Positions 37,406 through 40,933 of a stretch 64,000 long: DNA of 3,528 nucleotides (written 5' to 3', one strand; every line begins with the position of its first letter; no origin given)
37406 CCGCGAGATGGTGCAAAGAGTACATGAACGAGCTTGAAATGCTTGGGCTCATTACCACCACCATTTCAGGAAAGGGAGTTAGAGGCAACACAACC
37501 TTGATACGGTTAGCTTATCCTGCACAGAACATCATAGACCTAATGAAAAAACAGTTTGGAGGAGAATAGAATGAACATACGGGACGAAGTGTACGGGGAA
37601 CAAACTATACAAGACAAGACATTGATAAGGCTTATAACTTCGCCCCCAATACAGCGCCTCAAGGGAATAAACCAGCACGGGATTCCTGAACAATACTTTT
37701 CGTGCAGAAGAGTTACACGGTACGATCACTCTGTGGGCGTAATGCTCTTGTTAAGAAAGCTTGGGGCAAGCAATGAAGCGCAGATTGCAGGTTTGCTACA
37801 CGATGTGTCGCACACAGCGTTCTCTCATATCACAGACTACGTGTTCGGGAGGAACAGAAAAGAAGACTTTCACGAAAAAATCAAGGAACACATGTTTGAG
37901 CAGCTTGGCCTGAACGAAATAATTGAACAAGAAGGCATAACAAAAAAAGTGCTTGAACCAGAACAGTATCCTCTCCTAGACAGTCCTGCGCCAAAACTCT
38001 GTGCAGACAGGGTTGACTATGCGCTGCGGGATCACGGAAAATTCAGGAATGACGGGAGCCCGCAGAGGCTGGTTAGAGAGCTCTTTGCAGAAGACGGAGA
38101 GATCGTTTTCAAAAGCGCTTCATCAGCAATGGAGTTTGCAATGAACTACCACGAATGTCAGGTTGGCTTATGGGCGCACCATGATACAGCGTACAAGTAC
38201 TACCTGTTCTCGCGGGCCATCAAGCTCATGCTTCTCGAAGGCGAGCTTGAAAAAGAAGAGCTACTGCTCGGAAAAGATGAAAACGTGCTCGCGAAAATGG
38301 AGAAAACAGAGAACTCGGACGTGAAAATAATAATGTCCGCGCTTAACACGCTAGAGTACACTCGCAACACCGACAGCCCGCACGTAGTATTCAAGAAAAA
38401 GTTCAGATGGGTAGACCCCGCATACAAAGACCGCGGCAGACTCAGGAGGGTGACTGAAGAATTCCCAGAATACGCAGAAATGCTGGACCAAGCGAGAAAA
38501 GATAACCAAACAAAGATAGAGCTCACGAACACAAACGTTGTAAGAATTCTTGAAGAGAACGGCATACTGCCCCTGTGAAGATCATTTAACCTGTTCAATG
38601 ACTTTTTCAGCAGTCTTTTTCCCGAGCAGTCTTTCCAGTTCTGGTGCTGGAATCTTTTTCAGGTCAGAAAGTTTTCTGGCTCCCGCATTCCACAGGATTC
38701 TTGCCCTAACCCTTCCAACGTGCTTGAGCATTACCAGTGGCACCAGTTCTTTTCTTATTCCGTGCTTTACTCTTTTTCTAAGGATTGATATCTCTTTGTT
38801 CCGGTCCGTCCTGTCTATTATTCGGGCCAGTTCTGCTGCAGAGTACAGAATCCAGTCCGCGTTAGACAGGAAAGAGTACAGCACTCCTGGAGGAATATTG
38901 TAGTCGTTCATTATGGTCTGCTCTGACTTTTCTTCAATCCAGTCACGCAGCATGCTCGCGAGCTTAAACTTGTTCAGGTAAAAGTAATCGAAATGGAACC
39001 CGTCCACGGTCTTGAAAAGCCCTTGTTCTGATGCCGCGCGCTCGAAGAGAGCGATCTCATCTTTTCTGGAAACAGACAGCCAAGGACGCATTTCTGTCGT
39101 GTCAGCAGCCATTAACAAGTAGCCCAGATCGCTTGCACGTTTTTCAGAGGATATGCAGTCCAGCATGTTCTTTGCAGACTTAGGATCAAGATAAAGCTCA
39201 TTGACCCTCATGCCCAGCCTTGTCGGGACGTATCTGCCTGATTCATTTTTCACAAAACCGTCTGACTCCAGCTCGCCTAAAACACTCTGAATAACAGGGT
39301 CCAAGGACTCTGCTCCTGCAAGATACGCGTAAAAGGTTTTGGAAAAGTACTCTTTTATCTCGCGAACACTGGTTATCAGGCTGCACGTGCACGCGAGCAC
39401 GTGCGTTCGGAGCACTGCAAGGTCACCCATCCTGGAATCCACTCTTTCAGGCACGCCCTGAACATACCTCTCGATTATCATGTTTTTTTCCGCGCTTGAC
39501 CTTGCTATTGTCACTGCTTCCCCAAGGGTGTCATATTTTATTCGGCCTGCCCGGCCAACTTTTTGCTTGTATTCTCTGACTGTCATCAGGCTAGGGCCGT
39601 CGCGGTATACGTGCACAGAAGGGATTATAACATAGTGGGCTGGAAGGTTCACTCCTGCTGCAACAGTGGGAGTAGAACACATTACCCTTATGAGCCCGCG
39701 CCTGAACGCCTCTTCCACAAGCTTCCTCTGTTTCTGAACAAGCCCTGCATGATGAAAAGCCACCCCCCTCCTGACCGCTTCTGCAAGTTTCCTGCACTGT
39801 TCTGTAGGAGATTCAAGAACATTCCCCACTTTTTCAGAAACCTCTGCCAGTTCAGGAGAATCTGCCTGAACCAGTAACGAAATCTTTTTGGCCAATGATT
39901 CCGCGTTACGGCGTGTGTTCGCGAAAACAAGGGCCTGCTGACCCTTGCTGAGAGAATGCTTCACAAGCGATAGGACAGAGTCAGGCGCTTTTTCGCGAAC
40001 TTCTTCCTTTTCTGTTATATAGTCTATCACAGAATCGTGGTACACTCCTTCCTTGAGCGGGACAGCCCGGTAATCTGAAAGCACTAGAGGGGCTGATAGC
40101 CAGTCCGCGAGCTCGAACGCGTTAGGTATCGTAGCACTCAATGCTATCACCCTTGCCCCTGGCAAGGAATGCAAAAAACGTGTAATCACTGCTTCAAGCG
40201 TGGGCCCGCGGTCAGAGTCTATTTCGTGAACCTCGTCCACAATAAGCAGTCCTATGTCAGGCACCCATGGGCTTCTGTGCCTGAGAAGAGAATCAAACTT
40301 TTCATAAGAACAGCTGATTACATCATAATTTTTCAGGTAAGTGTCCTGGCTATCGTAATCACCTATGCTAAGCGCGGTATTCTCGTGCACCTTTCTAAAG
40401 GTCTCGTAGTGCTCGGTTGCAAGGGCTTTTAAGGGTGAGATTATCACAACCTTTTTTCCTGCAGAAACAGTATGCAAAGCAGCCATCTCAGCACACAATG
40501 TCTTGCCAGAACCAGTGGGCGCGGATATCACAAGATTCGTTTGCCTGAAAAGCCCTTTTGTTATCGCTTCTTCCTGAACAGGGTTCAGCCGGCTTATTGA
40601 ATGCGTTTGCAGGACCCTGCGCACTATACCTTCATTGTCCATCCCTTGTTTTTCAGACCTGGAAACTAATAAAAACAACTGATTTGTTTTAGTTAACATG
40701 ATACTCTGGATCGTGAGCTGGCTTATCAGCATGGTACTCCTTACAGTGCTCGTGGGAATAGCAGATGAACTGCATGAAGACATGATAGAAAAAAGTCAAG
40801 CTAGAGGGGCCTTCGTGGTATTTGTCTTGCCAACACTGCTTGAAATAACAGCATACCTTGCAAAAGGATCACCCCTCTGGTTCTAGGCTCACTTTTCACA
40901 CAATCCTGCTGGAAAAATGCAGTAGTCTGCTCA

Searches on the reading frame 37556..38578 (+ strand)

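Call 71: search_protein_families(library=pfam, proteins=[window:37556-38578:+], max_evalue=0.001)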
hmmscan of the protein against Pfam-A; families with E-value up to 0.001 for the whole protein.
window:37556-38578:+ (340 aa): 1 family
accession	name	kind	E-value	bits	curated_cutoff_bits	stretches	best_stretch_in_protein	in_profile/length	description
PF01966.28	HD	-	1.1e-08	35.8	22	1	55-121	1-73/116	HD domain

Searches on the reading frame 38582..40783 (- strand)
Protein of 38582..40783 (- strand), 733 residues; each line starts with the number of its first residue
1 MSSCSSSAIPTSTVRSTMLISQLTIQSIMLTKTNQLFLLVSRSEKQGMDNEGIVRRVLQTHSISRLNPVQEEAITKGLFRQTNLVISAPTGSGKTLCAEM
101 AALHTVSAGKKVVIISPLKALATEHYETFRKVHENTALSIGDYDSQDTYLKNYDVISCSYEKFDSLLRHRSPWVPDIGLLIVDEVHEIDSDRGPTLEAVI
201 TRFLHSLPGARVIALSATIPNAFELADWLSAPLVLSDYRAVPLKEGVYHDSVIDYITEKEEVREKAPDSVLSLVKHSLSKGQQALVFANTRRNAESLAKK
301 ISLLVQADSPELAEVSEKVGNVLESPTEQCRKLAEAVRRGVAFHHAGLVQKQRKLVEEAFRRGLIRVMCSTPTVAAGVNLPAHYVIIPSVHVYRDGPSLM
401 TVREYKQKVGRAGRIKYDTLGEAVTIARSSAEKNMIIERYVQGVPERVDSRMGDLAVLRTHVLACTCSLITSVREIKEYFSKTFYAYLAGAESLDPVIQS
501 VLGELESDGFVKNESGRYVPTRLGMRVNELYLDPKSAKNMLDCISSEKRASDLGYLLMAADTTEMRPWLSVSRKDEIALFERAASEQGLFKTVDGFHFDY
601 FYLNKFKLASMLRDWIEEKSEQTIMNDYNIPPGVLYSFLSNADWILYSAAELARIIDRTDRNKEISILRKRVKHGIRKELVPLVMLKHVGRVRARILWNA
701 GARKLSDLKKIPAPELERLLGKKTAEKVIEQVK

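Call 101: search_protein_families(library=pfam, proteins=[window:38582-40783:-], max_evalue=0.01)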
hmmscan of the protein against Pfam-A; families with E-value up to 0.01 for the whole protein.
window:38582-40783:- (733 aa): 14 families
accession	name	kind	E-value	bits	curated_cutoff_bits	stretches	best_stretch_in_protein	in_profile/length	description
PF00270.35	DEAD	-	1.5e-31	109.8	26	1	67-221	1-162/167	DEAD/DEAH box helicase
PF21280.2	Helicase_dom4_arc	-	1.7e-25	89.8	27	1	553-675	1-125/125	Archaeal helicase, domain 4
PF04851.21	ResIII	-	4.6e-16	59.6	22.5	1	65-220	3-163/164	Type III restriction enzyme, res subunit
PF00271.37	Helicase_C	-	1.2e-12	48.5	23.5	1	331-416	32-110/110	Helicase conserved C-terminal domain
PF22527.2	DEXQc_Suv3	-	1.8e-05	24.8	27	1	87-195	19-113/154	DEXQ-box helicase domain of Suv3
PF13245.12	AAA_19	-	5.4e-05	23.8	25.1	1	70-191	1-105/134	AAA domain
PF07517.20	SecA_DEAD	-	7.3e-05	22.6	24.6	1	77-145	86-154/290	SecA DEAD-like domain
PF13604.12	AAA_30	-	0.0001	22.5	27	1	66-191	2-103/191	AAA domain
PF13401.12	AAA_22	-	0.00025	21.8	27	1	80-199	4-104/130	AAA domain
PF14520.12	HHH_5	-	0.00032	21.6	27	1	684-732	5-55/57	Helix-hairpin-helix domain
PF20720.3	nSTAND3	-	0.0015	18.7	27.2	1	78-119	14-55/155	Novel STAND NTPase 3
PF21999.2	IMS_HHH_1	-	0.002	19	27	1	689-727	6-44/53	DNA polymerase-iota, thumb domain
PF05127.21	NAT10_TcmA_helicase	-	0.0034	17.7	22.7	0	85-189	1-102/176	RNA cytidine acetyltransferase NAT10/TcmA, helicase domain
PF25199.1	nSTAND_NTPase5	-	0.0075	16.5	34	0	80-144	40-106/145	Novel STAND NTPase 5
